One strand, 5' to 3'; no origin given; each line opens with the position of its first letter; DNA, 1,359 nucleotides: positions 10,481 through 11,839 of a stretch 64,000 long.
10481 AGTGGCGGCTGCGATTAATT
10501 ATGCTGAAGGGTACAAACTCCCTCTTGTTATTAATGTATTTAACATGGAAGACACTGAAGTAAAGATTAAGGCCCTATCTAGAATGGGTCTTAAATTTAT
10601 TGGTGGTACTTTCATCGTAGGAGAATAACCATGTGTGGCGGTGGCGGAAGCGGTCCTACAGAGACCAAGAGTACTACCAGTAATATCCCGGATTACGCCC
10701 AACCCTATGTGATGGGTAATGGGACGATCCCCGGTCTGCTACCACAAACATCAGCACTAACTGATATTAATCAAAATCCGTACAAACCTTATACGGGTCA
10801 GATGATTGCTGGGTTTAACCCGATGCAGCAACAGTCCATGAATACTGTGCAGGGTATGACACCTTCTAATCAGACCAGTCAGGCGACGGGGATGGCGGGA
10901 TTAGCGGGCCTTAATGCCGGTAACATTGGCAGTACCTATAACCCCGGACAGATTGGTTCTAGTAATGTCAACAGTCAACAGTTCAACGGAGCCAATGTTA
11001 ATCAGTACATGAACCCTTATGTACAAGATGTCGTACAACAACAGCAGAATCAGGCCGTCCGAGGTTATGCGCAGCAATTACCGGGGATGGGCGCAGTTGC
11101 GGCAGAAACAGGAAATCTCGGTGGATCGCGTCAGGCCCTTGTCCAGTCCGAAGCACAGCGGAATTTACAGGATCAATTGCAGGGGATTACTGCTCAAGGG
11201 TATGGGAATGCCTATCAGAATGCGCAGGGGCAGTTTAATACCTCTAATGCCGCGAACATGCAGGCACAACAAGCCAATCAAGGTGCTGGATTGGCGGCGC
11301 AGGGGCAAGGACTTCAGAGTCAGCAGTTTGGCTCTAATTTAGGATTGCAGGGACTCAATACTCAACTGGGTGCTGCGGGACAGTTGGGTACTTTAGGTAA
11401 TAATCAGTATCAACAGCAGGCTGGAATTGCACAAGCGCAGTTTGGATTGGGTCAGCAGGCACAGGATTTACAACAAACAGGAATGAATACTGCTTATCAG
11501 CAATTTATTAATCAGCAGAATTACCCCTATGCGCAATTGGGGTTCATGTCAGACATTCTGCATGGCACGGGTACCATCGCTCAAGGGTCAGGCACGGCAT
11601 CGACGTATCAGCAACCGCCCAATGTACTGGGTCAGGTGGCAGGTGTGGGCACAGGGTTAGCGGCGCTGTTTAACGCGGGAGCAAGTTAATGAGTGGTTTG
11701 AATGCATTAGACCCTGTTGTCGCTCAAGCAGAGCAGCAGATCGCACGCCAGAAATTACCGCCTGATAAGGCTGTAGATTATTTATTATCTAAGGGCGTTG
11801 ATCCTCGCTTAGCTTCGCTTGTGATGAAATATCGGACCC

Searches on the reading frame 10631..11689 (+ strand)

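Call 40: search_protein_families(library=phrogs, proteins=[window:10631-11689:+], max_evalue=0.001)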
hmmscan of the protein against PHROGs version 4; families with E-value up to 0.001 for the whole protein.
window:10631-11689:+ (352 aa): 1 family
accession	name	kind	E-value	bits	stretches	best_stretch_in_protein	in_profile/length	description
phrog_4287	-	DNA, RNA and nucleotide metabolism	3.1e-15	57.3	1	34-346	28-312/392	DNA ejection protein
